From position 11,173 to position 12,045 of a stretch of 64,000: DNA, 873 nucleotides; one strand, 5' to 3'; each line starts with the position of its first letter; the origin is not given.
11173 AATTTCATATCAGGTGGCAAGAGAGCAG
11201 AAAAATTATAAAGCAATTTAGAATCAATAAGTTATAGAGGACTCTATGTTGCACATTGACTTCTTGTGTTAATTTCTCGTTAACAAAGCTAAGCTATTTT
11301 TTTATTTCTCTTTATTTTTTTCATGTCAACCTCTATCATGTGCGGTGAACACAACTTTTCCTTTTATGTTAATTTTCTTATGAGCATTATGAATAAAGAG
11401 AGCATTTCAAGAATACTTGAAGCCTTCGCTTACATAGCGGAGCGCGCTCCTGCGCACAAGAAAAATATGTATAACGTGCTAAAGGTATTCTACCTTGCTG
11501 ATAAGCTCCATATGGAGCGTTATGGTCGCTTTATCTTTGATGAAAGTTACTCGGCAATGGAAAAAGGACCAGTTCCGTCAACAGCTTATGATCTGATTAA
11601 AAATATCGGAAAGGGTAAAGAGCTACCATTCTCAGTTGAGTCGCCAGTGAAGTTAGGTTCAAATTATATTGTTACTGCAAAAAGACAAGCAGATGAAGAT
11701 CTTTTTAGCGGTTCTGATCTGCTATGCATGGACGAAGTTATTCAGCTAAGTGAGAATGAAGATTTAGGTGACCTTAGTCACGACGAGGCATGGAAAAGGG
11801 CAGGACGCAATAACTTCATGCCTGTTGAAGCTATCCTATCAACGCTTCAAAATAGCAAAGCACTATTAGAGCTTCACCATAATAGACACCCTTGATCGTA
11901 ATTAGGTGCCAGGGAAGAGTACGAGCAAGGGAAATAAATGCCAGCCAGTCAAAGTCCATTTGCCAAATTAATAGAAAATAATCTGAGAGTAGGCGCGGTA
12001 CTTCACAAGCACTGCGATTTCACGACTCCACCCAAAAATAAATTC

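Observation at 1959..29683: Base-precise Tn7-like island inserted at the yhiN stop codon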

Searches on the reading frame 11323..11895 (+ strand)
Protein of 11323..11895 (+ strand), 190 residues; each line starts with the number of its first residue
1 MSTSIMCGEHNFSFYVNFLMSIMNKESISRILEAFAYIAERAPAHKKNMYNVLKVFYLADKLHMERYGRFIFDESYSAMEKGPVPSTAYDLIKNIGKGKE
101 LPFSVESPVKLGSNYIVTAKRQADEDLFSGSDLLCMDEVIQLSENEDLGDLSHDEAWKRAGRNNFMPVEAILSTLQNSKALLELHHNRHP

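Call 6: search_protein_families(library=pfam, proteins=[window:11323-11895:+])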
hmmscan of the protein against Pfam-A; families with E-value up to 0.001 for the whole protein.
window:11323-11895:+ (190 aa): 1 family
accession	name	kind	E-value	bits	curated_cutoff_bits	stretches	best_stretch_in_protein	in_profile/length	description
PF13274.11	SocA_Panacea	-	1.6e-13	52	25.7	1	53-158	2-113/113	Antitoxin SocA-like, Panacea domain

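Call 40: search_protein_families(library=padloc, proteins=[window:11323-11895:+], max_evalue=0.001)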
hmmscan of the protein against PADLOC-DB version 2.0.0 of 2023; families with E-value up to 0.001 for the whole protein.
window:11323-11895:+ (190 aa): 0 families

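Call 63: search_protein_families(library=ncbifam, proteins=[window:11323-11895:+], max_evalue=0.001)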
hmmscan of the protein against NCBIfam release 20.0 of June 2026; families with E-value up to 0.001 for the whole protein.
window:11323-11895:+ (190 aa): 0 families
